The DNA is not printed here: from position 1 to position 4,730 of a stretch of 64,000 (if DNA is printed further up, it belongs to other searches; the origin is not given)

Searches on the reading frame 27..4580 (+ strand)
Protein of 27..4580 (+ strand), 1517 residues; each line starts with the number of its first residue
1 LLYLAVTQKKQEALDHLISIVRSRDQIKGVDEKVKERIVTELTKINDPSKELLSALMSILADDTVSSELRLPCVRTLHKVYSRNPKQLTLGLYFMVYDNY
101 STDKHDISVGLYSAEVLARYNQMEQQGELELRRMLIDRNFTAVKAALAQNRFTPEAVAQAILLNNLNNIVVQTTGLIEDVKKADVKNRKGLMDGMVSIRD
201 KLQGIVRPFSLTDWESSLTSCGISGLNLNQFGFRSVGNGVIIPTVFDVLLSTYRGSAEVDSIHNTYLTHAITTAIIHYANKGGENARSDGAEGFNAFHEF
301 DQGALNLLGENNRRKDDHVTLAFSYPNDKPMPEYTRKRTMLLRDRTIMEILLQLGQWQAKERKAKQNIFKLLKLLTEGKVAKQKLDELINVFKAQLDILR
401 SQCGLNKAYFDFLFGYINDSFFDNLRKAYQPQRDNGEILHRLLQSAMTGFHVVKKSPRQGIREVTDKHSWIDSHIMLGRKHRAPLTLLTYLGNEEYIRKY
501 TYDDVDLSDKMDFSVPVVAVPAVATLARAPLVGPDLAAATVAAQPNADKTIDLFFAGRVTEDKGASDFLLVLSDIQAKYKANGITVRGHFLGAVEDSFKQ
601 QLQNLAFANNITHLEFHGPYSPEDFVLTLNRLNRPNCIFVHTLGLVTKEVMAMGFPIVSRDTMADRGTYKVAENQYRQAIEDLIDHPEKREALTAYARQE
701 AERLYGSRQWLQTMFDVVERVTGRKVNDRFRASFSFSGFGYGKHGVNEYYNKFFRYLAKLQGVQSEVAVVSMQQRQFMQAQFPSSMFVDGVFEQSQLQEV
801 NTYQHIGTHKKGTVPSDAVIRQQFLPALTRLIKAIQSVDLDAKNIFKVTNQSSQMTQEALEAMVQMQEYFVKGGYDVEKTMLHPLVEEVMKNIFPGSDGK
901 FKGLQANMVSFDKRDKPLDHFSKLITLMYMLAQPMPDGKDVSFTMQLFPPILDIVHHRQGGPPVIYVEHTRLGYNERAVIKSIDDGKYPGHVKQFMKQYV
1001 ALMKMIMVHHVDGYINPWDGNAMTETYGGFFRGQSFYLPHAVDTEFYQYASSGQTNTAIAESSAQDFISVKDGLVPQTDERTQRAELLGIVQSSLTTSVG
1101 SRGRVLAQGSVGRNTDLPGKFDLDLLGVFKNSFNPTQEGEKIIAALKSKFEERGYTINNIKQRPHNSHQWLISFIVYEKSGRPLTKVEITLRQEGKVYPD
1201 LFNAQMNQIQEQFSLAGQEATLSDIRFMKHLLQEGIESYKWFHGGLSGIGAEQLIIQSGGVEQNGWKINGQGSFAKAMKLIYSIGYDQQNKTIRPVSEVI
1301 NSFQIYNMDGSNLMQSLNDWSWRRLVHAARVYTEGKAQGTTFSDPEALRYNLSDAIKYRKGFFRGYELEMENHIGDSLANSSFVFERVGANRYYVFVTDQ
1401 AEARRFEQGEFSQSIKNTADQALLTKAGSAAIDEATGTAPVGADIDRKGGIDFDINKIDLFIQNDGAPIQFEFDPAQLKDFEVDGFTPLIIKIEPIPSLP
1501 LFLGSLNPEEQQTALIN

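Call 65: search_protein_families(library=pfam, proteins=[window:27-4580:+], max_evalue=0.0001)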
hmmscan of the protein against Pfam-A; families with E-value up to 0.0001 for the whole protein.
window:27-4580:+ (1517 aa): 1 family
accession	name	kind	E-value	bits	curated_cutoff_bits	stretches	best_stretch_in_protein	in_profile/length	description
PF00534.26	Glycos_transf_1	-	8.8e-06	25.8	26.4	1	545-699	10-171/172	Glycosyl transferases group 1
